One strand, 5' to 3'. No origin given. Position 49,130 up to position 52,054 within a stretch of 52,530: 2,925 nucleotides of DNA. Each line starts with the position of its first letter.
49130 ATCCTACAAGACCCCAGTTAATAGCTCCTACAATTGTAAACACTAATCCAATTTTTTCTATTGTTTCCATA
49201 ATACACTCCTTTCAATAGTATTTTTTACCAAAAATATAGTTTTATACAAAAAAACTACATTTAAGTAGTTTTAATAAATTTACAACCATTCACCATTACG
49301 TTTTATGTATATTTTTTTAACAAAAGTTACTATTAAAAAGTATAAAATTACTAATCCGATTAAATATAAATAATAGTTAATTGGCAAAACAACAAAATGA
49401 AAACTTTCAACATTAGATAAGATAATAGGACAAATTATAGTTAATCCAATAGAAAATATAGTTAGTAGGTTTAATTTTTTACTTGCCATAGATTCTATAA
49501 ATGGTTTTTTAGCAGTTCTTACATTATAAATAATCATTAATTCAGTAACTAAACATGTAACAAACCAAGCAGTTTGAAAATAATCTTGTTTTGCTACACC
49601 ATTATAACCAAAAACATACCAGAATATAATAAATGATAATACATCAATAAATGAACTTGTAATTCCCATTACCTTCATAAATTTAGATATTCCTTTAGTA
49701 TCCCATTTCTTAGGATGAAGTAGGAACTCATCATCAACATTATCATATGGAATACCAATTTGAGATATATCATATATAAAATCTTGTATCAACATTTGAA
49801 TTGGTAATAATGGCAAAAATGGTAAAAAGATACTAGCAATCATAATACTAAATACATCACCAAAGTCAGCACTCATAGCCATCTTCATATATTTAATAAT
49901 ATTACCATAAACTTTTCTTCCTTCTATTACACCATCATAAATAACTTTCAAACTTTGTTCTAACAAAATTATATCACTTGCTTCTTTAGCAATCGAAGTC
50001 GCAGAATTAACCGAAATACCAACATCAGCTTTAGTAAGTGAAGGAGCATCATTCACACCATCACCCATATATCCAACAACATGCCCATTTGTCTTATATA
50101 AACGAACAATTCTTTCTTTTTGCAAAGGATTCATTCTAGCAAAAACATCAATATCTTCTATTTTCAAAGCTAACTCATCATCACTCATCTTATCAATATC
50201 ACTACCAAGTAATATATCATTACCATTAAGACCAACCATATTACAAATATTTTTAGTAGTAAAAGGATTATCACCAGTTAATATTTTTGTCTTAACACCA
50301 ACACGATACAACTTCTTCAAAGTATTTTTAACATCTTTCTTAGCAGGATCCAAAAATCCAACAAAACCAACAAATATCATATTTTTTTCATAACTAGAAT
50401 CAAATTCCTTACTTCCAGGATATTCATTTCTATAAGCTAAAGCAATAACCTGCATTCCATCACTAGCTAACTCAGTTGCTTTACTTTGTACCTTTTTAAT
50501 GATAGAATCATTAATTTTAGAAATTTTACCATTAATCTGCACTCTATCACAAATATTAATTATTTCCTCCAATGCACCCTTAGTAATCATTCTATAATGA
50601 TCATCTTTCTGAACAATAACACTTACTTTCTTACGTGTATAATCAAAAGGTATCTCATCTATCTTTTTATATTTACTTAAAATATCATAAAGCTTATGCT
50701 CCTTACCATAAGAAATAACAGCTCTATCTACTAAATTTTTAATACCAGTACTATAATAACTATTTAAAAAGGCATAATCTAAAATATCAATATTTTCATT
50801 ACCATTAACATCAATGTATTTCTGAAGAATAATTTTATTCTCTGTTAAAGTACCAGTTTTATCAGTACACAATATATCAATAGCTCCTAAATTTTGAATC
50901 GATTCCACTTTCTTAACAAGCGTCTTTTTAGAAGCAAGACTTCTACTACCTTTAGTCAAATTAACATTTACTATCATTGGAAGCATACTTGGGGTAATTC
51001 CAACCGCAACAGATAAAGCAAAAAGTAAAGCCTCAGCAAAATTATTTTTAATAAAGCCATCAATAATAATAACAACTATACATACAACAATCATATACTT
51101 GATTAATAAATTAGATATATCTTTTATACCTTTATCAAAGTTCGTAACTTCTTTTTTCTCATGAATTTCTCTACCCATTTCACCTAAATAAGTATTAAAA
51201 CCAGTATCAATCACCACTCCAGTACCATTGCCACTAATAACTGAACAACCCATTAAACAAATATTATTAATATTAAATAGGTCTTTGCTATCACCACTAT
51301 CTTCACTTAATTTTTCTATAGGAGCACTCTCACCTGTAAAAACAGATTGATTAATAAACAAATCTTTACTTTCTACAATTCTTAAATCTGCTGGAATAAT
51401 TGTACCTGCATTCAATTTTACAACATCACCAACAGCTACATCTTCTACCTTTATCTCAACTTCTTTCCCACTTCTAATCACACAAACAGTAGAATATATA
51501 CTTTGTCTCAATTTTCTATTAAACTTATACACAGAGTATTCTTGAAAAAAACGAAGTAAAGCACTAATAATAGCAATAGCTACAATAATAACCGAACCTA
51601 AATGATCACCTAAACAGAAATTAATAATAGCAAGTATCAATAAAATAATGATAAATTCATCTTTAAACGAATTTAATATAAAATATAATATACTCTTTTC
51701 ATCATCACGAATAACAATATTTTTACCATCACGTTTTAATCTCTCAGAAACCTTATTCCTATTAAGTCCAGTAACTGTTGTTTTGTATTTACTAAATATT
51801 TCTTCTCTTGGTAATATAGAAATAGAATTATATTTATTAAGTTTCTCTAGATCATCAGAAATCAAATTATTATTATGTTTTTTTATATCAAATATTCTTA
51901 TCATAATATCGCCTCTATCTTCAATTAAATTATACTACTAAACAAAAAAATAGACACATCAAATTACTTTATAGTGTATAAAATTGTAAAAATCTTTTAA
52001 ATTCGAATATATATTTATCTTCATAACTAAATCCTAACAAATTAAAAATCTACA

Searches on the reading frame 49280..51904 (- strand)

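Call 47: search_protein_families(library=pfam, proteins=[window:49280-51904:-], max_evalue=0.001)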
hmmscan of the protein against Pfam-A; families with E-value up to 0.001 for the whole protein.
window:49280-51904:- (874 aa): 5 families
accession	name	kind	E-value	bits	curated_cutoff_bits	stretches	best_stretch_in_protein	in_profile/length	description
PF00122.25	E1-E2_ATPase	-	2.2e-40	138.6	28.1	1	138-326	5-181/181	E1-E2 ATPase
PF00689.26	Cation_ATPase_C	-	3.5e-20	73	27.3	1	696-865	1-175/175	Cation transporting ATPase, C-terminus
PF00690.31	Cation_ATPase_N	-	3.6e-13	49.4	20.4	1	31-94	4-68/69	Cation transporter/ATPase, N-terminus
PF13246.12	Cation_ATPase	-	2.4e-10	40.7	21.7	1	392-454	24-90/91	Cation transport ATPase (P-type)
PF00702.32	Hydrolase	-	4.1e-10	40.8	26.4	1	342-627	1-191/191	haloacid dehalogenase-like hydrolase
